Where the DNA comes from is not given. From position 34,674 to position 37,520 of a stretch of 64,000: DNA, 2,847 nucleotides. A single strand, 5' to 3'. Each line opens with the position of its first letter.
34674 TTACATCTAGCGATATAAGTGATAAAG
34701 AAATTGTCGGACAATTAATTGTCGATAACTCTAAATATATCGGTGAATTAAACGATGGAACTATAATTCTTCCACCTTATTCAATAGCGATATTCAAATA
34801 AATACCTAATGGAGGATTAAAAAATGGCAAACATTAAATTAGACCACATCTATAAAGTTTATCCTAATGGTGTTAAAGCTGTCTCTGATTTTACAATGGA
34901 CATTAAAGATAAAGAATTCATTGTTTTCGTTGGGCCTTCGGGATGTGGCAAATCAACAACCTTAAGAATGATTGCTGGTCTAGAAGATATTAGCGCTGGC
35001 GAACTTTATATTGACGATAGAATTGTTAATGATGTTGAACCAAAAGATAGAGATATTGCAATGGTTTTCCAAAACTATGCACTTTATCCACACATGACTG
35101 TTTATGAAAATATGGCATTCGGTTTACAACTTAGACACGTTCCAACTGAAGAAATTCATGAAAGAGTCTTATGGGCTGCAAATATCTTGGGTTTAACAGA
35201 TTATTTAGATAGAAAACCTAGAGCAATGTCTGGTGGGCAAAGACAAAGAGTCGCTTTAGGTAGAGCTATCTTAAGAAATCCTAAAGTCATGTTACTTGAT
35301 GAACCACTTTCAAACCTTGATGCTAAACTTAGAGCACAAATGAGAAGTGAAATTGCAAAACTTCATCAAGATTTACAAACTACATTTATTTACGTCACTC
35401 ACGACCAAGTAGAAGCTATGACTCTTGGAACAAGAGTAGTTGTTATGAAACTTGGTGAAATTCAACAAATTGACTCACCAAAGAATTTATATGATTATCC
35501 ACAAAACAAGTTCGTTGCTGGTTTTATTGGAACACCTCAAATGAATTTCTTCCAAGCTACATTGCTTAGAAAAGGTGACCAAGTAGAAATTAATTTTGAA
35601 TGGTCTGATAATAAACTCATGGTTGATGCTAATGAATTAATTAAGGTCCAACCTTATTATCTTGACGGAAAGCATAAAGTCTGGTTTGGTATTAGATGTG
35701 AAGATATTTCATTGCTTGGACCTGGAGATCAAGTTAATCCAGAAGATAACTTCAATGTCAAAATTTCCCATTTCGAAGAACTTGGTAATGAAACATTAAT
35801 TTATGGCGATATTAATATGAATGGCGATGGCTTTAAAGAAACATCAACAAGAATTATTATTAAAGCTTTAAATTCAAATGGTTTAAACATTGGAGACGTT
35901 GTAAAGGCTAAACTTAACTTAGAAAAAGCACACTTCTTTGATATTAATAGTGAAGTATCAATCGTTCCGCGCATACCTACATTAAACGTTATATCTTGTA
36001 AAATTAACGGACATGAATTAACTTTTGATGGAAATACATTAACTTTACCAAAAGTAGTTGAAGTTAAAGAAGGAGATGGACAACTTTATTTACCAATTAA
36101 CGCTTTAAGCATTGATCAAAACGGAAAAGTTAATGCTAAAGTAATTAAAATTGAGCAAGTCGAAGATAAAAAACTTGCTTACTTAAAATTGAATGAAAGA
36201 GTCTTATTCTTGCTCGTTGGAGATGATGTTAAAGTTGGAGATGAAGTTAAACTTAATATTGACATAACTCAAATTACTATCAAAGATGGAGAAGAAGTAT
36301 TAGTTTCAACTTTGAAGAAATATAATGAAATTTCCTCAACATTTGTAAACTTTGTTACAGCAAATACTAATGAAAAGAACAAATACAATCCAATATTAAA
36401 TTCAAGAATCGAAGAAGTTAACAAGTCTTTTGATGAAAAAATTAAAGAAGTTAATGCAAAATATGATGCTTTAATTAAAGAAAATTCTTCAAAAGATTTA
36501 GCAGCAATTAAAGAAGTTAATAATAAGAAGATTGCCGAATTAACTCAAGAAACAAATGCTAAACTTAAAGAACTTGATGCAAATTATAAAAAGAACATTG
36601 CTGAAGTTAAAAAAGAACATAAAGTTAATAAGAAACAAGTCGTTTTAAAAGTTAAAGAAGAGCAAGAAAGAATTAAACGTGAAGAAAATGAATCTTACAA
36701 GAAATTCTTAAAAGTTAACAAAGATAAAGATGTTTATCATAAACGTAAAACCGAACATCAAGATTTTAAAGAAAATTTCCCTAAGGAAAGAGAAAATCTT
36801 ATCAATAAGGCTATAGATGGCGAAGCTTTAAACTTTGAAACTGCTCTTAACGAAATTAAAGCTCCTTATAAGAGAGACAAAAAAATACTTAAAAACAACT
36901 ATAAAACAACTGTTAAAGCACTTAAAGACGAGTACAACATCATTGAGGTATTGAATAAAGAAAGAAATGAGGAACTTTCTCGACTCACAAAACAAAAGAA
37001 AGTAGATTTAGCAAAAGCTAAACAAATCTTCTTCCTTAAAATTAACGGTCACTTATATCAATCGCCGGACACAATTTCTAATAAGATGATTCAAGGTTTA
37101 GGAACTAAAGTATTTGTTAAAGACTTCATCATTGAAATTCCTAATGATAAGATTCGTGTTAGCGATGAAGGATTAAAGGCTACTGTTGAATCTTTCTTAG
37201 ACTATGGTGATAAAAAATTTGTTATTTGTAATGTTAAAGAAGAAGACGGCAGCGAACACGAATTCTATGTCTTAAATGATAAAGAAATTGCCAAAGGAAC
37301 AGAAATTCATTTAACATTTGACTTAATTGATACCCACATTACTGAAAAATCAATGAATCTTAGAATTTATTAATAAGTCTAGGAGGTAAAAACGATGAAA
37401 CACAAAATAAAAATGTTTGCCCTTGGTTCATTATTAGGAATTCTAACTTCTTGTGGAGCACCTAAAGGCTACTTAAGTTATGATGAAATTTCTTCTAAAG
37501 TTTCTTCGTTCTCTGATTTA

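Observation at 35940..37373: MalK-type ATPase carries a ~480-aa C-terminal extension with extra OB/TOBE-like segments and a coiled-coil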

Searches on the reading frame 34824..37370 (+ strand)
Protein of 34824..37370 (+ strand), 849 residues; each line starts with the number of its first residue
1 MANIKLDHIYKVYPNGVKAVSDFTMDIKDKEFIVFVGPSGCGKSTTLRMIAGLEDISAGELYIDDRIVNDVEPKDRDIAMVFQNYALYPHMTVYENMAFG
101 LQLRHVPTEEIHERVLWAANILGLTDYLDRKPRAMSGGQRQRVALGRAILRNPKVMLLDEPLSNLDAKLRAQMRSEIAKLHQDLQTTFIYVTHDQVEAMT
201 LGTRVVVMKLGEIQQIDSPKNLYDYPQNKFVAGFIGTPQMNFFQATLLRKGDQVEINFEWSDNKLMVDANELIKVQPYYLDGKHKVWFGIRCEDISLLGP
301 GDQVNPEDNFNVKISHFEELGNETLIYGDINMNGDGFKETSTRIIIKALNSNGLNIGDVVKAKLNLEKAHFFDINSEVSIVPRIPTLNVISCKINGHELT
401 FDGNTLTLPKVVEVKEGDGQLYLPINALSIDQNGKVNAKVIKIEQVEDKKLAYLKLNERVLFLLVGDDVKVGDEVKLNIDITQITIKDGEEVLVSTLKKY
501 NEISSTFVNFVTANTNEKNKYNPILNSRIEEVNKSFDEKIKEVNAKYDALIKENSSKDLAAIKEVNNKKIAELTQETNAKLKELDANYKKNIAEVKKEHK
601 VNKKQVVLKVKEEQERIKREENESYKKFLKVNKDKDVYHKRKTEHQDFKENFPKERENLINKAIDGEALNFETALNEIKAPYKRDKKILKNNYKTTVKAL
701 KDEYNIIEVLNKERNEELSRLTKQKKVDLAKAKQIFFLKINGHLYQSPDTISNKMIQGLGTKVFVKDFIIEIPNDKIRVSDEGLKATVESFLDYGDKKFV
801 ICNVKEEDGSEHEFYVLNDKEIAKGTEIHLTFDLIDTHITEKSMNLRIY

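Call 3: search_protein_families(library=pfam, proteins=[window:34824-37370:+], max_evalue=1)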
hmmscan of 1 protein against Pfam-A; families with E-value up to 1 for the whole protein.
window:34824-37370:+ (849 aa): 13 families
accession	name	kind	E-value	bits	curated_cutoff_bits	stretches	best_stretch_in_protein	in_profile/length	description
PF00005.33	ABC_tran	-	1.3e-31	110.4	25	1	21-162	2-136/137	ABC transporter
PF17912.7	OB_MalK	-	2.2e-07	32.1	27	1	236-295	1-53/53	MalK OB fold domain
PF13304.12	AAA_21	-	2.9e-05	24.7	27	2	126-195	229-300/304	AAA domain, putative AbiEii toxin, Type IV TA system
PF08402.16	TOBE_2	-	0.00037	21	21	0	289-331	2-39/76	TOBE domain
PF13401.12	AAA_22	-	0.0013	19.5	27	1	29-64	4-33/130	AAA domain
PF03193.22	RsgA_GTPase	-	0.0018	18.6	30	1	19-60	96-136/174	RsgA GTPase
PF02463.25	SMC_N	-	0.0027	17.6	40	1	15-205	8-211/220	RecF/RecN/SMC N terminal domain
PF13175.12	AAA_15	-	0.01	15.9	32.1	1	18-71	12-68/374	AAA ATPase domain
PF00004.35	AAA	-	0.025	15.5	21.2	1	33-53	1-21/131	ATPase family associated with various cellular activities (AAA)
PF13521.12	AAA_28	-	0.063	13.9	27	1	33-52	2-21/164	AAA domain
PF13555.12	AAA_29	-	0.096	12.9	27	1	23-47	15-39/61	P-loop containing region of AAA domain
PF15096.12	G6B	-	0.11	13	24.3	1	776-822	66-111/114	G6b-B extracellular V-set Ig-like domain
PF13476.12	AAA_23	-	0.2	12.7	27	1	15-50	5-39/201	AAA domain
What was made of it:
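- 34824..35528 (+): Nucleotide-binding domain (aa 1-235). Walker A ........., Q-loop, signature MSGGQ, Walker B LLDEP and H-loop THDQ are all intact. Pfam ABC_tran 1.3e-31 (call 3).
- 35529..35954 (+): RD1: the canonical MalK regulatory domain (aa 236-377), ending .............. Pfam OB_MalK 236-295 and TOBE_2 289-331 (call 3).
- On MsmX/UgpC/MalK-type ABC importer ATPase: TOBE_2 reaches 21 bits, exactly at its cut-off of 21 (call 3).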

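Call 4: search_protein_families(library=ncbifam, proteins=[window:34824-37370:+], max_evalue=0.1)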
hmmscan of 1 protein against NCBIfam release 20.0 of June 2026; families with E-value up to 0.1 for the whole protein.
window:34824-37370:+ (849 aa): 183 families (the best 25 are shown)
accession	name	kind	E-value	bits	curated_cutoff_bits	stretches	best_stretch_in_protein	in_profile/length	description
NF008653.0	PRK11650.1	subfamily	1e-137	459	432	1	1-377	1-352/357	sn-glycerol-3-phosphate ABC transporter ATP-binding protein UgpC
NF008233.0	PRK11000.1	equivalog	5.4e-117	390.7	568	1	1-373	1-354/369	maltose/maltodextrin ABC transporter ATP-binding protein MalK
NF006987.0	PRK09452.1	equivalog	4.1e-94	315.3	482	1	4-271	18-282/378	spermidine/putrescine ABC transporter ATP-binding protein PotA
TIGR01187.1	potA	subfamily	1.4e-87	293.8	355.6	1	36-334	2-290/325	polyamine ABC transporter ATP-binding protein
TIGR03265.1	PhnT2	equivalog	1.6e-87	294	457.7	1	3-372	4-352/353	putative 2-aminoethylphosphonate ABC transporter ATP-binding protein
NF040933.2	ABC_arch_GlcV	equivalog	2.2e-87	293.3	450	1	3-318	2-313/357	glucose ABC transporter ATP-binding protein GlcV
NF043075.1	MMSYN1_0197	equivalog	1.1e-85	287.6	550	1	4-255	3-250/341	spermidine/putrescine ABC transporter ATP-binding protein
NF008513.0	PRK11432.1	equivalog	2.5e-77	260.2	496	1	5-301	8-289/351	ferric ABC transporter ATP-binding protein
NF040840.2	tungstate_WtpC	equivalog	8.9e-75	252.1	440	1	5-360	3-335/347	tungstate ABC transporter ATP-binding protein WtpC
TIGR00968.1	3a0106s01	subfamily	4.1e-74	249.1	342.75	1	5-237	2-233/237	sulfate ABC transporter ATP-binding protein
TIGR03258.1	PhnT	equivalog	5.3e-73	246.1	499.15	1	3-239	8-244/359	2-aminoethylphosphonate ABC transport system ATP-binding subunit PhnT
NF008621.0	PRK11607.1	equivalog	1.9e-69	234.3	613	1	11-269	27-283/377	putrescine ABC transporter ATP-binding subunit PotG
NF008105.0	PRK10851.1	equivalog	1.2e-66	224.9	502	1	3-253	2-251/362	sulfate/thiosulfate ABC transporter ATP-binding protein CysA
TIGR01186.1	proV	subfamily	1.8e-65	221.5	326.6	1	17-239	6-234/363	betaine/proline/choline family ABC transporter ATP-binding protein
TIGR03415.1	ABC_choXWV_ATP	equivalog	2.8e-53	181.2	483.75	1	17-243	37-274/382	choline ABC transporter ATP-binding protein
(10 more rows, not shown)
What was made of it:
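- Closest known: MsmX / MalK / UgpC-type ATPases of carbohydrate. Different: It scores below the E. coli MalK equivalog cut-off (390.7 against 568, call 4).
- Checked: Pfam ABC_tran covers 21-162, OB_MalK 236-295 and TOBE_2 289-331 (calls 3, 4).
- NCBIfam UgpC 459 bits, above the 432 cut-off (call 4).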

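Call 23: list_cluster_members(proteins=[window:34824-37370:+, P0001, P0002, P0003, P0005, P0011, P0019, P0025, P0030, P0076])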
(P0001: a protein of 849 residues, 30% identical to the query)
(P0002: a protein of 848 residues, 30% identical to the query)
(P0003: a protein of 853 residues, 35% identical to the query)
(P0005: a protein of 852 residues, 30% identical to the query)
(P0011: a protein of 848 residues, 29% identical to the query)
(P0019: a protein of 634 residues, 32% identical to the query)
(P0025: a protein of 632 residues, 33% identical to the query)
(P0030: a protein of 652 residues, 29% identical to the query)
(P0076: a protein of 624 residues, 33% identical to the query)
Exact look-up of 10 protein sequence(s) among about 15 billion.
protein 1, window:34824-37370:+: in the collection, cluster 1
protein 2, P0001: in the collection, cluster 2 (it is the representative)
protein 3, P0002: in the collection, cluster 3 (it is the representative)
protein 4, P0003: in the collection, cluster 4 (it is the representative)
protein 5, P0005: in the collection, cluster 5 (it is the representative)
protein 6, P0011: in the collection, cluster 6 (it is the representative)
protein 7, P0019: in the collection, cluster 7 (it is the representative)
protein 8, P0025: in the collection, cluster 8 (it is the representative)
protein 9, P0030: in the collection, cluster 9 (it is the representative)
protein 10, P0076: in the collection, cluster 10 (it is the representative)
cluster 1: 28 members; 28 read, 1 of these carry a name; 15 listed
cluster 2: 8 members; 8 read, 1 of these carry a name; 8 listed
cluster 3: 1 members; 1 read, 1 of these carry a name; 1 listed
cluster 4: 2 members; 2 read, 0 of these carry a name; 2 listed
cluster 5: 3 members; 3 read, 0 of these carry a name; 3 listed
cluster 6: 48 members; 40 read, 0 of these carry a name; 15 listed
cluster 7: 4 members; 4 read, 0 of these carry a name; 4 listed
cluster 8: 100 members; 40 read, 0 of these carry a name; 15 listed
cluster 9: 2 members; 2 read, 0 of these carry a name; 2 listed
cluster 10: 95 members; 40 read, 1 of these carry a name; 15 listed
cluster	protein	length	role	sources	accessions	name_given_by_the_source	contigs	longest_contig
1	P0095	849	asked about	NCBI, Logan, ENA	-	-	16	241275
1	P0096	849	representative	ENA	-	-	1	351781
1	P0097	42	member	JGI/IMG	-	cysteine synthase A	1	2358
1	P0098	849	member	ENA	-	-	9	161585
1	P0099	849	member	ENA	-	-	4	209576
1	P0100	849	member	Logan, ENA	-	-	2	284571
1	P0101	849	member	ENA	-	-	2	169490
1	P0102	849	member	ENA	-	-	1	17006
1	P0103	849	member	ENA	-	-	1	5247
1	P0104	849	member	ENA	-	-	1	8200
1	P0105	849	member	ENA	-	-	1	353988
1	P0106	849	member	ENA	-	-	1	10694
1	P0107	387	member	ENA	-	-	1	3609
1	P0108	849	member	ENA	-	-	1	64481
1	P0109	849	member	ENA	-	-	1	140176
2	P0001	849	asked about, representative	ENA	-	-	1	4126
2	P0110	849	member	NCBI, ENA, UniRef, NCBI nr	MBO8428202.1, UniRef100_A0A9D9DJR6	MAG: sn-glycerol-3-phosphate ABC transporter ATP-binding protein UgpC [Firmicutes ... | Sn-glycerol-3-phosphate ABC transporter ATP-binding protein UgpC n=1 Tax=Candidatus ... | sn-glycerol-3-phosphate ABC transporter ATP-binding protein UgpC [Candidatus Onthovivens ...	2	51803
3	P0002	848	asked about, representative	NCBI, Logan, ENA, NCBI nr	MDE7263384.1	MAG: sn-glycerol-3-phosphate ABC transporter ATP-binding protein UgpC [Anaeroplasmataceae ... | sn-glycerol-3-phosphate ABC transporter ATP-binding protein UgpC [Anaeroplasmataceae ...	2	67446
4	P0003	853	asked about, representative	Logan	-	-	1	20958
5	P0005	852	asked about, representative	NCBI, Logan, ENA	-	-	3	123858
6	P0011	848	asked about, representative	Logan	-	-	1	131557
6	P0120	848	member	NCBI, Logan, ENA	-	-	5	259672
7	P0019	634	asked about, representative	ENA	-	-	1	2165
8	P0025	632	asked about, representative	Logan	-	-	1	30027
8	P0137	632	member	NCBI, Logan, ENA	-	-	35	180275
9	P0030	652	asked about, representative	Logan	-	-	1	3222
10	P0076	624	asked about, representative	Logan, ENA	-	-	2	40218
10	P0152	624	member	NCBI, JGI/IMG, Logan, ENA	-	multiple sugar transport system ATP-binding protein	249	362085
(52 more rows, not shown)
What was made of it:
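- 34824..37373 (+): Whole gene: long-form MsmX/MalK-type ABC importer ATPase, 849 aa plus a TAA stop. Nearly all listed members of its 28-member 90% cluster are 849 aa (call 23).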

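Call 33: find_encoding_contigs(protein=P0152, flank=8000, max_places=4)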
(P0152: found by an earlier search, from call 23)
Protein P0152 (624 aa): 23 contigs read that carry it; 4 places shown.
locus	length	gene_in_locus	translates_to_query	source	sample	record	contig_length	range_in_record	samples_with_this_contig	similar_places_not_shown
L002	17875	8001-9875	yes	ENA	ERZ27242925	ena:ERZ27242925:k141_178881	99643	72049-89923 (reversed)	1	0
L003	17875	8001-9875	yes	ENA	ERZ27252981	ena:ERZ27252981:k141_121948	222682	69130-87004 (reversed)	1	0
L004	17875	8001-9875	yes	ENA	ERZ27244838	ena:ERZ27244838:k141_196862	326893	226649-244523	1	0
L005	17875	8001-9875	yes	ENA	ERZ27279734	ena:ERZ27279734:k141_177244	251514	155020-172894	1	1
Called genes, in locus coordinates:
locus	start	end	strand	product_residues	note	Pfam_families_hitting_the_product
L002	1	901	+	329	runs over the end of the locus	-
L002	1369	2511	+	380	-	PF14450:FtsA (faint)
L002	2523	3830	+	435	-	PF00091:Tubulin, PF12327:FtsZ_C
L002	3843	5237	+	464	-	PF01336:tRNA_anti-codon, PF00152:tRNA-synt_2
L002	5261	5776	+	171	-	PF02572:CobA_CobO_BtuR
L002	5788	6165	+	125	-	PF01042:Ribonuc_L-PSP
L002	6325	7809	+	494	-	PF00128:Alpha-amylase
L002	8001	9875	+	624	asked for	PF00005:ABC_tran, PF17912:OB_MalK, PF08402:TOBE_2 (faint)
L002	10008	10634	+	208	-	PF04961:FTCD_C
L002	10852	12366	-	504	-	PF01391:Collagen (faint)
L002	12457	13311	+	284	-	PF01259:SAICAR_synt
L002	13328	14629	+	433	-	PF02386:TrkH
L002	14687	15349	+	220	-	PF02254:TrkA_N, PF02080:TrkA_C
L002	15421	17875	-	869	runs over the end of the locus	PF02861:Clp_N, PF23569:NBD_SMAX1 (weak), PF00004:AAA, PF17871:AAA_lid_9, PF00004:AAA, PF07724:AAA_2, PF07728:AAA_5, PF10431:ClpB_D2-small, +12 more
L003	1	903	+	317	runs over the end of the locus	-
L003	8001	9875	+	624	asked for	PF00005:ABC_tran, PF17912:OB_MalK, PF08402:TOBE_2 (faint)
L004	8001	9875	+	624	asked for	PF00005:ABC_tran, PF17912:OB_MalK, PF08402:TOBE_2 (faint)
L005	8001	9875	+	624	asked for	PF00005:ABC_tran, PF17912:OB_MalK, PF08402:TOBE_2 (faint)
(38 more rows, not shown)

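Call 34: find_encoding_contigs(protein=window:34824-37370:+, flank=6000, max_places=4)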
Protein window:34824-37370:+ (849 aa): 19 contigs read that carry it; 1 place shown.
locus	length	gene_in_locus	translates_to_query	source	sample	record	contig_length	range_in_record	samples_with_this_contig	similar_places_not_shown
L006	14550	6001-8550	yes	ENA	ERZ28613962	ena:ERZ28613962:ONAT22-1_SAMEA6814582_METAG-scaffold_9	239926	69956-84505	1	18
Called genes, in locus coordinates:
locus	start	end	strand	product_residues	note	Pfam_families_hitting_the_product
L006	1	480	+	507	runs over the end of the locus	PF02446:Glyco_hydro_77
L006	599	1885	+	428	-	-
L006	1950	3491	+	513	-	PF00528:BPD_transp_1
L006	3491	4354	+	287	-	PF00528:BPD_transp_1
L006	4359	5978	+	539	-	PF00128:Alpha-amylase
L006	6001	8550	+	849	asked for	PF00005:ABC_tran, PF13304:AAA_21 (faint), PF17912:OB_MalK (faint)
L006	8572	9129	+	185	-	-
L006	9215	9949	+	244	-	-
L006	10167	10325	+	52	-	-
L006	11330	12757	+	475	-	PF01554:MatE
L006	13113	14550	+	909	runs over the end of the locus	PF00133:tRNA-synt_1, PF01406:tRNA-synt_1e (faint), PF09334:tRNA-synt_1g, PF01921:tRNA-synt_1f (weak), PF08264:Anticodon_1, PF06827:zf-FPG_IleRS (faint)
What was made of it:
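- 34824..37373 (+): The exact protein is on 19 contigs (call 34).
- The exact protein is on 19 contigs (call 34), and its 90% cluster is nearly all 849 aa (call 23). The same 849-aa frame appears in 19 contigs from many assemblies (calls 23, 34).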

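Call 40: predict_structure(alignment_id=A1)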
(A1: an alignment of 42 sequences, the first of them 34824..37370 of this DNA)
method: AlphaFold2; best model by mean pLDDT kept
length: 849 residues; sequences in the alignment: 42
mean_pLDDT: 90.1   pTM: 0.74
mean pLDDT of the five models: 90.1, 89.7, 89.2, 88.5, 88.5
residues with pLDDT >= 90: 530; 70-90: 306; 50-70: 13; < 50: 0
segments of 3 or more residues with pLDDT < 50: none
pLDDT, mean of each block of 10 residues (from residue 1): 87 89 92 94 94 89 88 86 75 89 84 90 89 85 88 89 83 87 91 90 94 94 95 88 96 94 91 93 96 88 76 90 90 72 88 86 92 96 94 93 91 87 95 92 93 93 95 95 92 91 94 86 92 95 94 90 92 93 93 92 91 92 92 87 92 88 85 81 86 88 90 92 91 91 90 84 92 94 93 90 90 93 94 92 88
secondary structure, 60 per line:
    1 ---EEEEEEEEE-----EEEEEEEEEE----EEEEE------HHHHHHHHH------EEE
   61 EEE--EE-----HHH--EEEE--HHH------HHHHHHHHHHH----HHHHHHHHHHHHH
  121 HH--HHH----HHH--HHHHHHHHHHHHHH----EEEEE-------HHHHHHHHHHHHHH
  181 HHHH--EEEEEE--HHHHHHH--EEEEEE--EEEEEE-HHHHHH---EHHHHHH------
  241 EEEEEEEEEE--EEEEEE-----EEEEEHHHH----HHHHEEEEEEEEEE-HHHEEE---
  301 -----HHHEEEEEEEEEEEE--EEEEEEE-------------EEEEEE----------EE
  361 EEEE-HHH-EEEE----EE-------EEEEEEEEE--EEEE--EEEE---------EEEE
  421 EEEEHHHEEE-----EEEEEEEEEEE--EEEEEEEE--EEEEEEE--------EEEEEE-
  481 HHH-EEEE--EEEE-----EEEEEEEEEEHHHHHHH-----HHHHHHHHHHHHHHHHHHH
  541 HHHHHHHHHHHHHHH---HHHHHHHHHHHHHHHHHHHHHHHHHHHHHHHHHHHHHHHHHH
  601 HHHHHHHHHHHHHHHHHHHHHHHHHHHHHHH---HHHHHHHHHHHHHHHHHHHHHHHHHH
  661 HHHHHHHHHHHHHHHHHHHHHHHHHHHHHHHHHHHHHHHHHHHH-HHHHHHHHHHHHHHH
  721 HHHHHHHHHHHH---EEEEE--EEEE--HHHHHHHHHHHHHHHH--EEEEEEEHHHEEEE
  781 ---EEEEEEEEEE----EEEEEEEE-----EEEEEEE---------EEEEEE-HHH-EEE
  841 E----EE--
elements in order (helices of 4 or more, strands of 3 or more residues): E4-12 E18-27 E32-36 H43-51 E58-63 E78-81 H93-103 H108-122 H137-150 E155-159 H167-184 E187-192 H195-201 E204-209 E212-217 H219-224 H229-234 E241-250 E253-258 E264-268 H269-272 H277-280 E281-290 E295-297 E309-320 E323-329 E343-348 E359-364 E370-373 E387-395 E398-401 E404-407 E417-424 E428-430 E436-446 E449-456 E459-465 E474-479 E485-488 E491-494 E500-509 H510-516 H522-555 H559-631 H635-704 H706-732 E736-740 E743-746 H749-764 E767-773 E777-780 E784-793 E798-805 E811-817 E827-832 E838-841
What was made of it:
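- On SMC/Rad50-type ABC ATPase: The helical arm lies at 510-732, after two regulatory domains (calls 3, 40).
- Closest known: SMC / Rad50-type ABC ATPases with coiled-coil arms. Different: Here it lies between two regulatory domains, far downstream of an uninterrupted NBD (calls 3, 40).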
